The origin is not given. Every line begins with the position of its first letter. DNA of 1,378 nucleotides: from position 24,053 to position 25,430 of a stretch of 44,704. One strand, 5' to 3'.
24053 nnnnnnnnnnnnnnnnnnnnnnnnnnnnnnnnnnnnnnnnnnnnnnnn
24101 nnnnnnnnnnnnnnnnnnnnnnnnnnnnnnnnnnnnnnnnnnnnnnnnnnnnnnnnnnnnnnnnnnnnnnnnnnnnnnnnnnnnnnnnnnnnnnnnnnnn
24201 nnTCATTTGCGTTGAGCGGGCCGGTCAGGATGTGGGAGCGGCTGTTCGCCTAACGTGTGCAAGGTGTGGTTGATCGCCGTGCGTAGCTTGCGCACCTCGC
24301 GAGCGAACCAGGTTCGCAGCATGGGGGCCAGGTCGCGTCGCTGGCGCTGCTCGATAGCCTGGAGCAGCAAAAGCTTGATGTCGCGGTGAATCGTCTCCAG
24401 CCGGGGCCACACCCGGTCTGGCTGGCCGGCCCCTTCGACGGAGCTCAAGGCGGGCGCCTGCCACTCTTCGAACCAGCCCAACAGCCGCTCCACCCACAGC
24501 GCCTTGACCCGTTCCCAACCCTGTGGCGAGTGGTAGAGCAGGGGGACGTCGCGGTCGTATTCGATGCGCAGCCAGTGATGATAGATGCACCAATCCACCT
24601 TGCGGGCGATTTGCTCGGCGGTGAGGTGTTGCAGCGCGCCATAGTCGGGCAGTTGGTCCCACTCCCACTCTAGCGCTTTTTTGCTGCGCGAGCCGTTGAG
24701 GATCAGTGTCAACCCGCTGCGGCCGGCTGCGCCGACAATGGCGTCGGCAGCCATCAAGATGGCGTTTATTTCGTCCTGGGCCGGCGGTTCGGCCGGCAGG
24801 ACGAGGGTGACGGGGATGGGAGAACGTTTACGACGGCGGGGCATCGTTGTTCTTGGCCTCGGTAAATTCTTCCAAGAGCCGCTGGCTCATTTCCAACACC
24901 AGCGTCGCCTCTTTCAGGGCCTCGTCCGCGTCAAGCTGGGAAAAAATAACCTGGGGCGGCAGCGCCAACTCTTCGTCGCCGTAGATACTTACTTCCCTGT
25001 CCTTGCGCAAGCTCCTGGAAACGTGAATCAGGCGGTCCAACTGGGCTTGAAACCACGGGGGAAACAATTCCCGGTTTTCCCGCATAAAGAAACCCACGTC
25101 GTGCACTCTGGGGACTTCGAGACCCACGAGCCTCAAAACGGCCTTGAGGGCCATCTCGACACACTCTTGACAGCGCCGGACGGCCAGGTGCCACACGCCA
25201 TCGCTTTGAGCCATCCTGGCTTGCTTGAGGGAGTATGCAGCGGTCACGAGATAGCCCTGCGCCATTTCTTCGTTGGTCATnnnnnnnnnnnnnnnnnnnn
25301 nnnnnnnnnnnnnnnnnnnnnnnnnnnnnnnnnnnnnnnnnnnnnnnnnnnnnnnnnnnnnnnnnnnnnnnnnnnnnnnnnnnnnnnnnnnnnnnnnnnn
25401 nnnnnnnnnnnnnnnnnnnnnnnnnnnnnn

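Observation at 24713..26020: HEPN/MNT pair flanked by an imperfect ~125-bp direct duplication of the RQC-like gene 5' end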

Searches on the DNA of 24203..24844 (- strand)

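Call 74: search_rna_families(sources=[L028, L015, L026, L013, L005, L022, L032], threshold=gathering)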
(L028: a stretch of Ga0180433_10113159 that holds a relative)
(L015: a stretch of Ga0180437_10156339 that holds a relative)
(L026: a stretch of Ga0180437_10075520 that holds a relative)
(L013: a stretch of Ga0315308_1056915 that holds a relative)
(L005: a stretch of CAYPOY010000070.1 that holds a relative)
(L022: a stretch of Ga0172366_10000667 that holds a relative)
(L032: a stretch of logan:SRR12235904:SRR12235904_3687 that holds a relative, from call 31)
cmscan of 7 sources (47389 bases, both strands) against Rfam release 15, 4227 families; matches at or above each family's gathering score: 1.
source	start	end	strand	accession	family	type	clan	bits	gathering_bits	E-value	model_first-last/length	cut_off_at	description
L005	306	375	-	RF02968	DUF3800-IX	Gene; sRNA;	-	57.9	36.8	4.2e-10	1-67/67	no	DUF3800-IX RNA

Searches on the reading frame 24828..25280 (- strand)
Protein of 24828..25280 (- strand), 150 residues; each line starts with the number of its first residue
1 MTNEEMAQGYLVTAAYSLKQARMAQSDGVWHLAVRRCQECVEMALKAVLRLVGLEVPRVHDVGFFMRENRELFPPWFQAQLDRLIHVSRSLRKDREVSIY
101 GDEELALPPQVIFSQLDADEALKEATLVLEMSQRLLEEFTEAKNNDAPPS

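Call 7: search_protein_families(library=pfam, proteins=[window:24828-25280:-], max_evalue=0.01)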
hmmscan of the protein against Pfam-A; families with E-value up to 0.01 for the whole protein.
window:24828-25280:- (150 aa): 1 family
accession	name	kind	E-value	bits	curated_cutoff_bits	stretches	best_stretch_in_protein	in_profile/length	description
PF05168.19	HEPN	-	2.6e-16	60.2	22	1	11-133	5-115/117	HEPN domain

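Call 27: find_homologous_proteins(query=window:24828-25280:-, max_evalue=0.00001)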
Query window:24828-25280:- (150 aa): 51 proteins with E <= 0.00001 among 153 candidates.
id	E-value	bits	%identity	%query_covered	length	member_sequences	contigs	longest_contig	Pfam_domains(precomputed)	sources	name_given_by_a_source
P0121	1.4e-92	325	100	100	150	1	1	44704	PF05168.20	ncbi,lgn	-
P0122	4.5e-67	242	73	98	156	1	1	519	PF05168.20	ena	-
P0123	1.3e-65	238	76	93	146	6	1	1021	PF05168.20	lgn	-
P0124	1.5e-64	234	76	93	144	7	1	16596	PF05168.20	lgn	-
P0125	7.2e-64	232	75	93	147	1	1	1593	PF05168.20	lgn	-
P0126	4.7e-63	229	68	99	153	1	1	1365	PF05168.20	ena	-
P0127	1.1e-61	225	68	100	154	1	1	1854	PF05168.20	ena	-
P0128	4.9e-58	213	67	93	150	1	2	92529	PF05168.20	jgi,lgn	-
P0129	8.7e-58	212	69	93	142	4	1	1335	PF05168.20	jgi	jgi:HEPN domain-containing protein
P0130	1.0e-57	212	71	92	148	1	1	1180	PF05168.20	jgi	jgi:HEPN domain-containing protein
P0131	1.6e-57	212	67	97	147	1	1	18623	PF05168.20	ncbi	-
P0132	6.3e-57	210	67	93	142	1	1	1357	PF05168.20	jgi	-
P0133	6.9e-57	209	67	95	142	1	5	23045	PF05168.20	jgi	jgi:HEPN domain-containing protein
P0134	8.1e-57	209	68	93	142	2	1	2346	PF05168.20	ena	-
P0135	1.3e-56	208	69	93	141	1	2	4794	PF05168.20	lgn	-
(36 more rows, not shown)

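Call 29: find_encoding_contigs(protein=P0124, flank=5000, max_places=3)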
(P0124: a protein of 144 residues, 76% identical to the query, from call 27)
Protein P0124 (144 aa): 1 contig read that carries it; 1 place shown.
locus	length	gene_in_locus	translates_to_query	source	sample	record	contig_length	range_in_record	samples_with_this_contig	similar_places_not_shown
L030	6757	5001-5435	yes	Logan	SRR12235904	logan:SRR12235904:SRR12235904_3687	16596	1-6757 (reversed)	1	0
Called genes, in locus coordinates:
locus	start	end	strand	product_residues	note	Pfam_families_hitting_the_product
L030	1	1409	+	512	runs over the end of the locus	PF13175:AAA_15 (weak), PF13304:AAA_21 (weak), PF13175:AAA_15, PF13304:AAA_21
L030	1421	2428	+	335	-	-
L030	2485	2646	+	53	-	-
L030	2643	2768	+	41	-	-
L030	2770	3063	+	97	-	PF02604:PhdYeFM_antitox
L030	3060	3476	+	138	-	PF01850:PIN (weak), PF13470:PIN_3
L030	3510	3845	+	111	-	-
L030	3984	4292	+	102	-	PF23807:RHH_10 (weak), PF22513:FitA-like_RHH (weak)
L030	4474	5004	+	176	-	PF01909:NTP_transf_2, PF18765:Polbeta (weak)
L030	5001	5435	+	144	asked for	PF05168:HEPN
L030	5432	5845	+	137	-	PF18765:Polbeta (weak)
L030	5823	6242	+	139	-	PF05168:HEPN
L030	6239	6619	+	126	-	-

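Call 30: find_encoding_contigs(protein=P0131, flank=5000, max_places=3)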
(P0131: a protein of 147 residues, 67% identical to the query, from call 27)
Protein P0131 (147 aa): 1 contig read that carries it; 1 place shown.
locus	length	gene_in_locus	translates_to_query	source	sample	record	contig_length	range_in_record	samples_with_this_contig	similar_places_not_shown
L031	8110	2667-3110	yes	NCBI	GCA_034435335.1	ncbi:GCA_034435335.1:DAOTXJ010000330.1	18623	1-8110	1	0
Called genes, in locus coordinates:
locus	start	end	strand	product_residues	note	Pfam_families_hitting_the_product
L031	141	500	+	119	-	PF02826:2-Hacid_dh_C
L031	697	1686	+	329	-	PF00370:FGGY_N, PF02782:FGGY_C (weak)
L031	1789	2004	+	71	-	PF02782:FGGY_C (weak)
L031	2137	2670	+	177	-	PF01909:NTP_transf_2, PF18765:Polbeta (weak)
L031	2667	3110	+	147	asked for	PF05168:HEPN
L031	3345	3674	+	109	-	PF18765:Polbeta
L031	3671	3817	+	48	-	-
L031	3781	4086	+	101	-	PF05168:HEPN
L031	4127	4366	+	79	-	PF14376:Haem_bd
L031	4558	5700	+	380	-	PF16254:DUF4910 (weak), PF04389:Peptidase_M28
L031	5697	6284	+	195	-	PF09819:ABC_cobalt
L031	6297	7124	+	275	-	PF02361:CbiQ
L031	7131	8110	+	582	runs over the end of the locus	PF13191:AAA_16 (faint), PF13481:AAA_25 (faint), PF20703:nSTAND1 (weak), PF00004:AAA (faint), PF00005:ABC_tran, PF13304:AAA_21 (weak), PF00005:ABC_tran, PF02463:SMC_N (weak), +8 more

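Call 31: find_encoding_contigs(protein=P0124, flank=10000, max_places=2)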
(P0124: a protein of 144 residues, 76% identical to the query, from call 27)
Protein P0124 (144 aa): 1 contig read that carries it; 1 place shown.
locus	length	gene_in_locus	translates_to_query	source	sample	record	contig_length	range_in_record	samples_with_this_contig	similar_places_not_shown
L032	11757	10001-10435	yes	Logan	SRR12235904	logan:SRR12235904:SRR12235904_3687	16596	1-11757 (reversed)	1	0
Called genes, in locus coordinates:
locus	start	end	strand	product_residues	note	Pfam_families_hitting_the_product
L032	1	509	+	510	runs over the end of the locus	PF03787:RAMPs (faint)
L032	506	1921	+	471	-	PF03787:RAMPs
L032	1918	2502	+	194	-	PF27799:CRISPR-assoc_Csx19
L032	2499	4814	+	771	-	PF03787:RAMPs (faint), PF00313:CSD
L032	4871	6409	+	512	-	PF13175:AAA_15 (weak), PF13304:AAA_21 (weak), PF13175:AAA_15, PF13304:AAA_21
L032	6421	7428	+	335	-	-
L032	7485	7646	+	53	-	-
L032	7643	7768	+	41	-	-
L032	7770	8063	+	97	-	PF02604:PhdYeFM_antitox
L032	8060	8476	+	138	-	PF01850:PIN (weak), PF13470:PIN_3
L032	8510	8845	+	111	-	-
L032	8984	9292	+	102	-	PF23807:RHH_10 (weak), PF22513:FitA-like_RHH (weak)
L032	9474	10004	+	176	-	PF01909:NTP_transf_2, PF18765:Polbeta (weak)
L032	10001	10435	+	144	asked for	PF05168:HEPN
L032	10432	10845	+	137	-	PF18765:Polbeta (weak)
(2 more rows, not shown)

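Call 32: find_encoding_contigs(protein=P0128, flank=6000, max_places=3)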
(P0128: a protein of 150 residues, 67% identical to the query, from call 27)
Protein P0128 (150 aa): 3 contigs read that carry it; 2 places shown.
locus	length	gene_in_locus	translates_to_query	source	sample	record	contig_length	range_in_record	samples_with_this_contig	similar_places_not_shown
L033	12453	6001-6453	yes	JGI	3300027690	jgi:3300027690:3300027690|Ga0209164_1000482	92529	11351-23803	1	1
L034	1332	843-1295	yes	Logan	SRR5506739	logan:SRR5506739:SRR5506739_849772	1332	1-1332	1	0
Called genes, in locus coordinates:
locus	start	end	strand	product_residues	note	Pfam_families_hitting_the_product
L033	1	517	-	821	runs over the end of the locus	PF02515:CoA_transf_3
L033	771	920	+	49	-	-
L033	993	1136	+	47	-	-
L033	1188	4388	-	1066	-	PF25596:CPSase_L_D1, PF02222:ATP-grasp, PF02786:CPSase_L_D2, PF02787:CPSase_L_D3, PF25596:CPSase_L_D1, PF02786:CPSase_L_D2, PF02222:ATP-grasp, PF02142:MGS, +5 more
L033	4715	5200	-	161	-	PF00210:Ferritin (faint), PF02915:Rubrerythrin, PF09537:DUF2383 (faint), PF13668:Ferritin_2 (faint)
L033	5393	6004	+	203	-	PF01909:NTP_transf_2, PF18765:Polbeta (weak)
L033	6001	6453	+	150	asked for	PF05168:HEPN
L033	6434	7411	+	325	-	PF27225:AF_1859_N, PF10040:CRISPR_Cas6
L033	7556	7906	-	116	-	PF02452:PemK_toxin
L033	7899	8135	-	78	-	-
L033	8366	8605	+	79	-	PF01934:HepT-like (weak)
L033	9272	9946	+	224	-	-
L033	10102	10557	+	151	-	-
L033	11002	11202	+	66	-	-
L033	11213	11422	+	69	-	-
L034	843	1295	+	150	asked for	PF05168:HEPN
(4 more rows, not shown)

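Call 33: find_encoding_contigs(protein=P0133, flank=6000, max_places=3)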
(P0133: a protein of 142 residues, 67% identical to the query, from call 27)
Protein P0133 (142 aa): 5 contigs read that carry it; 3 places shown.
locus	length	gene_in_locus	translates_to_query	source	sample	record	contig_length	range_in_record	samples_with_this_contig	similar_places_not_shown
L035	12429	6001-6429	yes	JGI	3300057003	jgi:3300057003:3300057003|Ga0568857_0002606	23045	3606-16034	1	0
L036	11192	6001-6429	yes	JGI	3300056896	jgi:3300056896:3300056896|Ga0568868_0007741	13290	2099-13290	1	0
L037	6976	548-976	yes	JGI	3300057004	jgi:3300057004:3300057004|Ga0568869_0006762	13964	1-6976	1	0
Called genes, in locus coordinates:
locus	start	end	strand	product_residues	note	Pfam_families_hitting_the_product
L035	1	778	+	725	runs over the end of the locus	PF13185:GAF_2 (faint), PF01590:GAF (weak), PF02518:HATPase_c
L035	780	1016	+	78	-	-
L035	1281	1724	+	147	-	-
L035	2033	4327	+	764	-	PF22769:DCD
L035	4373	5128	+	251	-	-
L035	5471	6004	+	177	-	PF01909:NTP_transf_2, PF18765:Polbeta (weak)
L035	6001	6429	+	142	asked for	PF05168:HEPN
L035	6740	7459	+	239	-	PF00005:ABC_tran, PF02463:SMC_N (faint), PF13304:AAA_21 (faint)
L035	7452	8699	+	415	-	PF12704:MacB_PCD, PF02687:FtsX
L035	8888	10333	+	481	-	PF25919:BSH_CusB (faint), PF00364:Biotin_lipoyl (faint), PF25917:BSH_RND (weak), PF25984:BSH_YknX (weak), PF25881:HH_YBHG (weak), PF25954:Beta-barrel_RND_2 (weak), PF25990:Beta-barrel_YknX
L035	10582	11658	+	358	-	PF00930:DPPIV_N (faint), PF26549:Tricorn_N (weak), PF26550:Tricorn_2nd (faint), PF26549:Tricorn_N, PF07676:PD40, PF26549:Tricorn_N (weak)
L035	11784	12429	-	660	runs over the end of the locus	PF00072:Response_reg, PF00512:HisKA, PF02518:HATPase_c, PF00072:Response_reg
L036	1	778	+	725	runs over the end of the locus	PF13185:GAF_2 (faint), PF01590:GAF (weak), PF02518:HATPase_c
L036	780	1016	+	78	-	-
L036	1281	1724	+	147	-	-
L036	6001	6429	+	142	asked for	PF05168:HEPN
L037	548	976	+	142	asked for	PF05168:HEPN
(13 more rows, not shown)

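Call 40: search_protein_families(library=ncbifam, proteins=[window:24828-25280:-], max_evalue=0.001)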
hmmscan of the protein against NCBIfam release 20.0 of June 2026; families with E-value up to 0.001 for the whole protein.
window:24828-25280:- (150 aa): 0 families

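Call 60: search_protein_families(library=padloc, proteins=[window:24828-25280:-], max_evalue=0.001)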
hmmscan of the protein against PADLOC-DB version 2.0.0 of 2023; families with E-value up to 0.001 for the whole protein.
window:24828-25280:- (150 aa): 0 families

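Call 69: search_solved_structures(query=window:24828-25280:-, max_evalue=0.01)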
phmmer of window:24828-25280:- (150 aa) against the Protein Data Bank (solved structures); distinct sequences matched with E-value up to 0.01: 1.
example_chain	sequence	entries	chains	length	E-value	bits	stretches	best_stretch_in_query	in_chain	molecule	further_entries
1wol_A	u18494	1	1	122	7.9e-05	26.1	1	10-67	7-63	122aa long conserved hypothetical protein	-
